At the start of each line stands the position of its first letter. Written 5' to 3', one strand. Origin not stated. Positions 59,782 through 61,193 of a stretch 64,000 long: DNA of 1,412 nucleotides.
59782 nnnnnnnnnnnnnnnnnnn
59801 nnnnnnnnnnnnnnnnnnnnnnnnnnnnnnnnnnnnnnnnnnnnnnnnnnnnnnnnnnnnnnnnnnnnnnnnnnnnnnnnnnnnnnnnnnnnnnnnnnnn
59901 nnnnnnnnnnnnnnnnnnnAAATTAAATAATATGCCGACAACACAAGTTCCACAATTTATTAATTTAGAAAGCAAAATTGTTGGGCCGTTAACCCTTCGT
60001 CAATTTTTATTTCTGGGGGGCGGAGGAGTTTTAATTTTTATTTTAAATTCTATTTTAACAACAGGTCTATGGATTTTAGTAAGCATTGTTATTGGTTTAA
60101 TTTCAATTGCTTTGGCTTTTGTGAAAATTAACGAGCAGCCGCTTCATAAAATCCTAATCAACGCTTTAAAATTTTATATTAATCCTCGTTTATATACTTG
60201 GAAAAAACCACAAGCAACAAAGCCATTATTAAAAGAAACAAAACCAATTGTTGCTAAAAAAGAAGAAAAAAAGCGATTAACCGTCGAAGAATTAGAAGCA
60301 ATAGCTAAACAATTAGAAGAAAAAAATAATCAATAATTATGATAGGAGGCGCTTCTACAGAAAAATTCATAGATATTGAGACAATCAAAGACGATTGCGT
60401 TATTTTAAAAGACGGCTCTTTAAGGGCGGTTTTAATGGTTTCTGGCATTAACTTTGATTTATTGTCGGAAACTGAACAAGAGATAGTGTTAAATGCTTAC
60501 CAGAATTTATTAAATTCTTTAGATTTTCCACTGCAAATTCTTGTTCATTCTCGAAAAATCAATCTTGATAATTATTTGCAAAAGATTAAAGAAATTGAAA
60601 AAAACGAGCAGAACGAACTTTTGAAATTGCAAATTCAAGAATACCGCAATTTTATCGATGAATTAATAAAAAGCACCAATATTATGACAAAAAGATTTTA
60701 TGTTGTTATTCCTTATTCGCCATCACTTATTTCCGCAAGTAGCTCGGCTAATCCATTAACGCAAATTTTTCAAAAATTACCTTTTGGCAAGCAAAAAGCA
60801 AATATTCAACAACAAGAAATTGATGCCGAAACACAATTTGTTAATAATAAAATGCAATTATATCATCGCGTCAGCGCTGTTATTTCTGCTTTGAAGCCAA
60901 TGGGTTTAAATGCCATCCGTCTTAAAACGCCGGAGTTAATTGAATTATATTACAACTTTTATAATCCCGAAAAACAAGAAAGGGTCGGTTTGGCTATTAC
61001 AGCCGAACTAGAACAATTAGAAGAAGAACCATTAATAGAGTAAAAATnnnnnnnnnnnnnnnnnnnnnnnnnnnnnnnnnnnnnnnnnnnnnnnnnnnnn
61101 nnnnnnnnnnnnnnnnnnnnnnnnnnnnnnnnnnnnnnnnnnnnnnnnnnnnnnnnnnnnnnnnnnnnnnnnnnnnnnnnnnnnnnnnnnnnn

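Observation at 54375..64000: T4SS-like gene cluster centred on a VirB4-family ATPase with VirB3/PrgI-like and polytopic VirB6-like partners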

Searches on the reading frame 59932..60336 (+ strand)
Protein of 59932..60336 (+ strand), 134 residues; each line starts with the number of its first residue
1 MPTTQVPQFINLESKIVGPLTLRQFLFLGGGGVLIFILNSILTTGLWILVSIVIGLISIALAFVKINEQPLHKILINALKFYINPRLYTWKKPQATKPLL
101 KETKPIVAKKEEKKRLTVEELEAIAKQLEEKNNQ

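Call 6: search_protein_families(library=pfam, proteins=[window:59932-60336:+], max_evalue=0.1)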
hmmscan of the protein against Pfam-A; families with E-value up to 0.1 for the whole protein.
window:59932-60336:+ (134 aa): 3 families
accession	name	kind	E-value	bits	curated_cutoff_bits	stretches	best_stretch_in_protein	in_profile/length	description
PF12666.12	PrgI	-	3.5e-11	43.9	27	1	6-87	2-88/91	PrgI family protein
PF12648.12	TcpE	-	0.00012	22.9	29.9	1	18-88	22-94/100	TcpE family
PF24655.1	DUF7645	-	0.076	13.4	27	0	107-128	17-38/62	Domain of unknown function (DUF7645)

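Call 7: search_protein_families(library=ncbifam, proteins=[window:59932-60336:+], max_evalue=0.1)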
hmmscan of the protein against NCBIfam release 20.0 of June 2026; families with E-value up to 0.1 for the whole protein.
window:59932-60336:+ (134 aa): 3 families
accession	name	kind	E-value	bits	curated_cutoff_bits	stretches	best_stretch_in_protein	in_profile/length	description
NF045975.1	VirB4_plasma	equivalog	0.00038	18.3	590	1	33-115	36-122/894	Mbov_0397 family ICE element conjugal transfer ATPase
NF005808.0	PRK07668.1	subfamily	0.02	14.4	232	1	21-88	174-240/254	hypothetical protein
NF042935.1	SCO6880_fam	subfamily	0.021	13.8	60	1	14-82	11-78/477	SCO6880 family protein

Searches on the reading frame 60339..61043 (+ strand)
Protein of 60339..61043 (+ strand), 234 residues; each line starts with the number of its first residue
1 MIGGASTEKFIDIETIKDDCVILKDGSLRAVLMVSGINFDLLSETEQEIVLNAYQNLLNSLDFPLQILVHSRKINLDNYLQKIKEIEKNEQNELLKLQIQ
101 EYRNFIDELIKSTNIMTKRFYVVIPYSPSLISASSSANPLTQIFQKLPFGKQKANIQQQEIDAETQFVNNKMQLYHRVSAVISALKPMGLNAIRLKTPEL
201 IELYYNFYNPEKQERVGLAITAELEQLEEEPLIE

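Call 6: search_protein_families(library=pfam, proteins=[window:60339-61043:+], max_evalue=0.1)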
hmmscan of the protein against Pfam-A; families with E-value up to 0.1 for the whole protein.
window:60339-61043:+ (234 aa): 3 families
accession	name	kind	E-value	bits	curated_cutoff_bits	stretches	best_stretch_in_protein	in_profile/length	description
PF14890.11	Intein_splicing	-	0.014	15.6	35.8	1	56-108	114-149/155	Intein splicing domain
PF11554.13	DUF3232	-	0.065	13.7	27.4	0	77-114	51-88/152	Protein of unknown function (DUF3232)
PF18609.8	SAM_Exu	-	0.093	13.5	28.9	0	70-97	41-68/72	Exuperantia SAM-like domain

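Call 7: search_protein_families(library=ncbifam, proteins=[window:60339-61043:+], max_evalue=0.1)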
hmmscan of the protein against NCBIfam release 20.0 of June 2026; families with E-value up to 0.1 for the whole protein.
window:60339-61043:+ (234 aa): 6 families
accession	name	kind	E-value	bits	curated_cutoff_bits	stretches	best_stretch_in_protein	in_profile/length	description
NF045975.1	VirB4_plasma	equivalog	1.4e-13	49.5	590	2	6-155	103-263/894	Mbov_0397 family ICE element conjugal transfer ATPase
NF041427.1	TrsD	subfamily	1.9e-11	44.1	200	1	13-124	21-142/201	TrsD/TraD family conjugative transfer protein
TIGR00929.1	VirB4_CagE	subfamily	2.2e-08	32.8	643.1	1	4-194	5-179/792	VirB4 family type IV secretion/conjugal transfer ATPase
NF045971.1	conju_CD1110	equivalog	5.9e-05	21.5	325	1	10-147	4-140/752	VirB4-like conjugal transfer ATPase, CD1110 family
NF010427.0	PRK13853.1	equivalog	0.023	12.6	957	1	13-60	19-66/789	type IV secretion system protein VirB4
NF007597.0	PRK10241.1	equivalog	0.051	12.9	421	1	45-96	156-205/251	hydroxyacylglutathione hydrolase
